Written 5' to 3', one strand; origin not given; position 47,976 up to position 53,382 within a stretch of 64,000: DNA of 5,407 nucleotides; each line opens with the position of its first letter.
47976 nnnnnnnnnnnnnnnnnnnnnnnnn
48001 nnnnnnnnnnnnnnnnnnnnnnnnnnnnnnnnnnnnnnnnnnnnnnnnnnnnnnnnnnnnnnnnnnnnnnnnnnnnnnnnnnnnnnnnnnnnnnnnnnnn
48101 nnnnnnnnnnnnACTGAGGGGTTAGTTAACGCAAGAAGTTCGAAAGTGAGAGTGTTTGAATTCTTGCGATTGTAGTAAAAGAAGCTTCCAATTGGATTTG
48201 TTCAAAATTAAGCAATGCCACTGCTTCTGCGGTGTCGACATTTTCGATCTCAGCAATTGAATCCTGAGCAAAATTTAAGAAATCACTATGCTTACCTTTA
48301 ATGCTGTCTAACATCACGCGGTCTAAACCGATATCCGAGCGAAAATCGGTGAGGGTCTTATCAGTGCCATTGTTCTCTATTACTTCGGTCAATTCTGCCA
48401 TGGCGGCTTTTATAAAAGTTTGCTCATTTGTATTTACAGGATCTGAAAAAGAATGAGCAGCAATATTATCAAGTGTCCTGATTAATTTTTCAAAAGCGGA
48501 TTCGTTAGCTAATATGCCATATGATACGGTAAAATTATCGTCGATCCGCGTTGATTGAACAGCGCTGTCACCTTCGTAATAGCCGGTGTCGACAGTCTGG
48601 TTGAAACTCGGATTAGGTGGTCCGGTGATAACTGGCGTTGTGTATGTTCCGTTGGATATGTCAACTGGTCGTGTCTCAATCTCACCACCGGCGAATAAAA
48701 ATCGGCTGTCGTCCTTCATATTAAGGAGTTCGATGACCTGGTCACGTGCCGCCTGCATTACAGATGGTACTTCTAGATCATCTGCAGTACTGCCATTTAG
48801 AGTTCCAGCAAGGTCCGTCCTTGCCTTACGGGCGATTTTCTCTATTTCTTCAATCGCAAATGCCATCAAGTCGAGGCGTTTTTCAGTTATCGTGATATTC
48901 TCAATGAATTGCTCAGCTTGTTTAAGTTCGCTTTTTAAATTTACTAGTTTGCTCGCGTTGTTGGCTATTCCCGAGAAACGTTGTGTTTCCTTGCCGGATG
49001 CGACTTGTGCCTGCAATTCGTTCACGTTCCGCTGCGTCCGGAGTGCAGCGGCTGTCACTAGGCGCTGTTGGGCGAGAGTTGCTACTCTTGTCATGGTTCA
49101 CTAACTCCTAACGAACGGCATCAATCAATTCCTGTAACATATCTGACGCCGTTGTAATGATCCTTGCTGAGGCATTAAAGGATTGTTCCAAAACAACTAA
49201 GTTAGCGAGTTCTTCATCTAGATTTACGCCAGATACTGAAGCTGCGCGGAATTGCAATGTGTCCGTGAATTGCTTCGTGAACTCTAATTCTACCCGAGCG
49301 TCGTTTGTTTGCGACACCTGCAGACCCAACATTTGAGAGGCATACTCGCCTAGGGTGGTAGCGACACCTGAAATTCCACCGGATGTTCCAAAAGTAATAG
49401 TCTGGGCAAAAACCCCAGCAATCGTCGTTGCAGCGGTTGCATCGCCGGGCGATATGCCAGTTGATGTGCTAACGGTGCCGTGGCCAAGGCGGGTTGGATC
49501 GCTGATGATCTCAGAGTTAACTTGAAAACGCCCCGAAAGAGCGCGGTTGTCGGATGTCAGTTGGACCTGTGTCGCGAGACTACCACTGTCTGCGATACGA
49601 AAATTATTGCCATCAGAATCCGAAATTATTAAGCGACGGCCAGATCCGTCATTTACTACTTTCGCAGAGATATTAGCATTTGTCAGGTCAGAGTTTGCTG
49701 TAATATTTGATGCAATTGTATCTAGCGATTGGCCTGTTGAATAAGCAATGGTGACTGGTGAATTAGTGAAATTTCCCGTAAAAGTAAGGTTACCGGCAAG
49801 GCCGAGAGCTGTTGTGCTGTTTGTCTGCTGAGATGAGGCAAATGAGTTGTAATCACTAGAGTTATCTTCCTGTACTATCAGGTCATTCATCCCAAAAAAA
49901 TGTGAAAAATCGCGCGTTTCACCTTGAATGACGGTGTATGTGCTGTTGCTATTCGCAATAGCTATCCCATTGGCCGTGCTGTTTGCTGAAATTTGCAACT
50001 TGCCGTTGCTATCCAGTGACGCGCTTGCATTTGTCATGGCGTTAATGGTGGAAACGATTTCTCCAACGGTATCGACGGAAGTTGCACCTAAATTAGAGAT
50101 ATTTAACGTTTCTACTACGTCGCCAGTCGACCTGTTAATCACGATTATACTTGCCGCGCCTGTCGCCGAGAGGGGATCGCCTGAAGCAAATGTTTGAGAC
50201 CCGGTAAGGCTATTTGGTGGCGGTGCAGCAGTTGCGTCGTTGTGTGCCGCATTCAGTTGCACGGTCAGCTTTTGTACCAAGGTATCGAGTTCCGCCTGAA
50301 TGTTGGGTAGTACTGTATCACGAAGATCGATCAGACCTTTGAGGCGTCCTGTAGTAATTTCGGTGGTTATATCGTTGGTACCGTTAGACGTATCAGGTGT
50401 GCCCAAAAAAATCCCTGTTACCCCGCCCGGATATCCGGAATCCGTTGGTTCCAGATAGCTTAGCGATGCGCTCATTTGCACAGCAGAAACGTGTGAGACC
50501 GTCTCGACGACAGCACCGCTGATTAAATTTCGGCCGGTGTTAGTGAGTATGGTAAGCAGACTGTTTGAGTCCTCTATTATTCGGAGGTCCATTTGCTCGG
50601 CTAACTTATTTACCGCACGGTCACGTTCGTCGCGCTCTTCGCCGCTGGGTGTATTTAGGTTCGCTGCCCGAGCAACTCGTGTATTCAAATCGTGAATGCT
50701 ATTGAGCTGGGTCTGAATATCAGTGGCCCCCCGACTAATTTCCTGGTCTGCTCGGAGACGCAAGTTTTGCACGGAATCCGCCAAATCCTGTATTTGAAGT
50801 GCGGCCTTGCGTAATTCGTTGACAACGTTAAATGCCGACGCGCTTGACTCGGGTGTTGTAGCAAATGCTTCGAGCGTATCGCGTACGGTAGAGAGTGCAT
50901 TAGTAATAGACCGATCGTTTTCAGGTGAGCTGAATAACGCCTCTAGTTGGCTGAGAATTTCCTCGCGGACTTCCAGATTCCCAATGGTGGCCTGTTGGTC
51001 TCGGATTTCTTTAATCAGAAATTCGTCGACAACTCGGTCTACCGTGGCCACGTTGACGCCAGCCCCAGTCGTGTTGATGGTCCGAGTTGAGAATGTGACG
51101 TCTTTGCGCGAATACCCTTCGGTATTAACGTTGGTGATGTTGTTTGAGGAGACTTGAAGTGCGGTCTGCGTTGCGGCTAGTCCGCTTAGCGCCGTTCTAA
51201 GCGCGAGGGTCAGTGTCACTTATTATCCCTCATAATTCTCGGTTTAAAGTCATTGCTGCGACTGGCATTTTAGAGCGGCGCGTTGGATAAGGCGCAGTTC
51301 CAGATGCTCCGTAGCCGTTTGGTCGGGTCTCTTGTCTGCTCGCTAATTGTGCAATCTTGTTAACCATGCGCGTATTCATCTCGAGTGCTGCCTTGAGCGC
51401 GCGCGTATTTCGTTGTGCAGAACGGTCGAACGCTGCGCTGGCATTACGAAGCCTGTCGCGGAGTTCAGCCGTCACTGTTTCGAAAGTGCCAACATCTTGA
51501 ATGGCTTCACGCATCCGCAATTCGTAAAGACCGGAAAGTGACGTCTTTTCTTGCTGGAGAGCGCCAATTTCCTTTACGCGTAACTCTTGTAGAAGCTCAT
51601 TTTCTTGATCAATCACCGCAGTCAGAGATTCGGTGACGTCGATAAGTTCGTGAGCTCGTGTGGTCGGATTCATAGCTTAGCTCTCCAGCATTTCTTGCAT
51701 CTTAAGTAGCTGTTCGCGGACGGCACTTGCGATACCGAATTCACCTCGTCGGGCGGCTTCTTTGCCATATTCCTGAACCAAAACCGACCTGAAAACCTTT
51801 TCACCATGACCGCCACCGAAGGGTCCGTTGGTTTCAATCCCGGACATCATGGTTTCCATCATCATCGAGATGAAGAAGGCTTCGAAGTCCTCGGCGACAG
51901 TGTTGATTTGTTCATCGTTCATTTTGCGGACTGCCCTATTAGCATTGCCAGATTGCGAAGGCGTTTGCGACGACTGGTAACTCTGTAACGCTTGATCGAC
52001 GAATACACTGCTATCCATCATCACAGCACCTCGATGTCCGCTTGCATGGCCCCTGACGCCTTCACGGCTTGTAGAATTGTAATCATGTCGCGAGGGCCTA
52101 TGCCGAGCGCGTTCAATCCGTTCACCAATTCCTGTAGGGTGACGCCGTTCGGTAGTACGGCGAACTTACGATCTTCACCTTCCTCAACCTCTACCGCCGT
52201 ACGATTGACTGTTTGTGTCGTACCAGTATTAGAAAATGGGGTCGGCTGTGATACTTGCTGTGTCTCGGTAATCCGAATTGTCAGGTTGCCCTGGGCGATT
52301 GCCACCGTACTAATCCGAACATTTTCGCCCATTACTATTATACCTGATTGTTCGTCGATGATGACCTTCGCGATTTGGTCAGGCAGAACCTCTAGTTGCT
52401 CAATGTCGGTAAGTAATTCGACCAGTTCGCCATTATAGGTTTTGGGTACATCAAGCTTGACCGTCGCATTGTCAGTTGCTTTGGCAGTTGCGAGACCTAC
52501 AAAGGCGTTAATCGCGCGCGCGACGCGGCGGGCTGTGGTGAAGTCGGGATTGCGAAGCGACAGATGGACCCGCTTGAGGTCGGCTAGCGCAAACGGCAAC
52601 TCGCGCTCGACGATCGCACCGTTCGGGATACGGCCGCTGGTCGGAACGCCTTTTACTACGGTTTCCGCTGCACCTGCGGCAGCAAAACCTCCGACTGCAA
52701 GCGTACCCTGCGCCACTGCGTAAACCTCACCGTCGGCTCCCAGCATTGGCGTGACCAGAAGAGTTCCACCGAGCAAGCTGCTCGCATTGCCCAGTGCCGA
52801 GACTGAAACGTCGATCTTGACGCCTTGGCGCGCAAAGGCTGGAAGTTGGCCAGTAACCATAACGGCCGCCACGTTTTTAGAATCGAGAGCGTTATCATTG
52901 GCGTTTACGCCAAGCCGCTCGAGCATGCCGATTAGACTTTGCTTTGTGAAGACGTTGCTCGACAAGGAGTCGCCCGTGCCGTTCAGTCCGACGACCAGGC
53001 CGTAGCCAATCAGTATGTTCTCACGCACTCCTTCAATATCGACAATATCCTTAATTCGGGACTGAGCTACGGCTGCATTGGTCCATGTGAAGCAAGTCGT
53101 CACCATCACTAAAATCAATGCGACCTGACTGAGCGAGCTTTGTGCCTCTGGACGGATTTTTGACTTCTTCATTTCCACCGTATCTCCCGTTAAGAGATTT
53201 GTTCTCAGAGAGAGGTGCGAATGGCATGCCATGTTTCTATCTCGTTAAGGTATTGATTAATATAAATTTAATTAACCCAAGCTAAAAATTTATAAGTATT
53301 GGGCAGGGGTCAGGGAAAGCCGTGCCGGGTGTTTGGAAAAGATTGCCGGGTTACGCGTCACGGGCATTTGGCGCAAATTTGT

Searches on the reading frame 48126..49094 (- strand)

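Call 16: search_protein_families(library=pfam, proteins=[window:48126-49094:-])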
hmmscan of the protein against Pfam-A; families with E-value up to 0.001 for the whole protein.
window:48126-49094:- (322 aa): 2 families
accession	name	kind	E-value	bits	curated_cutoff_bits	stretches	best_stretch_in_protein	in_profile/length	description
PF00700.27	Flagellin_C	-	4.6e-05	24.1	23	1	247-321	10-86/86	Bacterial flagellin C-terminal helical region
PF00669.25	Flagellin_N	-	9.4e-05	22.9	26.6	1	13-135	10-135/139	Bacterial flagellin N-terminal helical region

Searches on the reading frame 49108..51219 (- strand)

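Call 16: search_protein_families(library=pfam, proteins=[window:49108-51219:-])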
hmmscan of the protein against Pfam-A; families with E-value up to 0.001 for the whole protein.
window:49108-51219:- (703 aa): 3 families
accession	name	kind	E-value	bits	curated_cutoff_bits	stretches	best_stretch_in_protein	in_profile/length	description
PF22638.1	FlgK_D1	-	5.5e-33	114.9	28.6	1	89-329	1-221/233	Flagellar hook-associated protein FlgK helical domain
PF06429.18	Flg_bbr_C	-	3e-10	39.9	23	1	661-700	6-45/46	Flagellar basal body rod FlgEFG protein C-terminal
PF00460.25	Flg_bb_rod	-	9.5e-08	32.3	20.7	1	7-36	1-30/31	Flagella basal body rod protein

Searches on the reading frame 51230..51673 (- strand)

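Call 16: search_protein_families(library=pfam, proteins=[window:51230-51673:-])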
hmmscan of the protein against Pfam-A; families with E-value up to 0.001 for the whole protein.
window:51230-51673:- (147 aa): 1 family
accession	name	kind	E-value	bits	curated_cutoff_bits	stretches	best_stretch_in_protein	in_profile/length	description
PF05130.17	FlgN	-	6.1e-06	27.2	30.5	1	14-127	36-145/147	FlgN protein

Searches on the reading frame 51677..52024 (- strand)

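Call 16: search_protein_families(library=pfam, proteins=[window:51677-52024:-])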
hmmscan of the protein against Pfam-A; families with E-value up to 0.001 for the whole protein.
window:51677-52024:- (115 aa): 1 family
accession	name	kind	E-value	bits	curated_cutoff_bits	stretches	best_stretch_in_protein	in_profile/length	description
PF10135.14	Rod-binding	-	1.7e-11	44.9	25.1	1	63-105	8-51/51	Rod binding protein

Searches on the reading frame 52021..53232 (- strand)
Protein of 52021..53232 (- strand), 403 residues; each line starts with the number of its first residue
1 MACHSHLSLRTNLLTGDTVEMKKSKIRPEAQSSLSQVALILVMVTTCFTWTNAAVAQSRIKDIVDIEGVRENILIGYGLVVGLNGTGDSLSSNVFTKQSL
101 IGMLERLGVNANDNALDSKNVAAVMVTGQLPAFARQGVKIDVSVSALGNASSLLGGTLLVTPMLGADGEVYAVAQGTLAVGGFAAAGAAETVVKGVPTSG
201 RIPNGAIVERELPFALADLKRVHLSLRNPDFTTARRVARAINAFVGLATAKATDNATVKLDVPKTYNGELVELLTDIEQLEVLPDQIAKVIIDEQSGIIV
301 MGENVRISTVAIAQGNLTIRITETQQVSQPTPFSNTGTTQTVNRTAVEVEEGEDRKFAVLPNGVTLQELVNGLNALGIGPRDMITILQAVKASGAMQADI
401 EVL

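Call 4: search_protein_families(library=ncbifam, proteins=[window:52021-53232:-])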
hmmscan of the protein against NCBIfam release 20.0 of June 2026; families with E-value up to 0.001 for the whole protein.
window:52021-53232:- (403 aa): 3 families
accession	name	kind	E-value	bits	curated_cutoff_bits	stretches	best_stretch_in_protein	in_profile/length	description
NF003676.1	PRK05303.1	subfamily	1.2e-131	438.8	300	1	60-402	1-343/344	flagellar basal body P-ring protein FlgI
NF009430.1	PRK12789.1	equivalog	6.1e-123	410.1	557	1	54-401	2-348/350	flagellar basal body P-ring protein FlgI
NF009348.0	PRK12706.1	equivalog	7.7e-18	65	444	1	55-312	37-264/328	flagellar basal body P-ring protein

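Call 46: find_related_loci(query=window:52021-53124:-, collection=metagenome_contigs, flank=10000)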
Query window:52021-53124:- (367 aa) in metagenome_contigs; peptide patterns used: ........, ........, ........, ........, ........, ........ (x = any residue, [..] = any of these).
445 stretches matched a pattern; 265 encode a relative of the query (tblastn E <= 1e-3); the best 80 are kept; 80 distinct loci.
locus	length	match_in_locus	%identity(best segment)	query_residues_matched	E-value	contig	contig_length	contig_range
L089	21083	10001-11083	91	7-367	0e+0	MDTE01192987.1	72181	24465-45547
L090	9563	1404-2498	92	3-367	0e+0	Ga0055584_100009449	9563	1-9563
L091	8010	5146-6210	94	13-367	0e+0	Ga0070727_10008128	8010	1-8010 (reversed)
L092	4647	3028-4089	92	14-367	0e+0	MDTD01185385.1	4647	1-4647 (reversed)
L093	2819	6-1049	92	20-367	0e+0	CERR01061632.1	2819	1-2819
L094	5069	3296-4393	90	2-367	0e+0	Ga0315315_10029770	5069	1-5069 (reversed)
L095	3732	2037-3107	90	11-367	0e+0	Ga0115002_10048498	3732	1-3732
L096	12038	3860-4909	76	18-367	7e-179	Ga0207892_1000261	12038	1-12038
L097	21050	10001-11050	76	18-367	7e-179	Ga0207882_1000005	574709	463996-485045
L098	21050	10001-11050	75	18-367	2e-177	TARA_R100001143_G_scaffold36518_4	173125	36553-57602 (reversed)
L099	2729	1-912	93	64-367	0e+0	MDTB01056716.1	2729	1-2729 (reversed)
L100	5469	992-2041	74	18-367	2e-178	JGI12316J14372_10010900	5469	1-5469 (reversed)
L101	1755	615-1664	74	18-367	0e+0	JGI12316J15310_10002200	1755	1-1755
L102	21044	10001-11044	76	20-367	1e-174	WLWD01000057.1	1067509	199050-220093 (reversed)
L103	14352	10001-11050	75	18-367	1e-172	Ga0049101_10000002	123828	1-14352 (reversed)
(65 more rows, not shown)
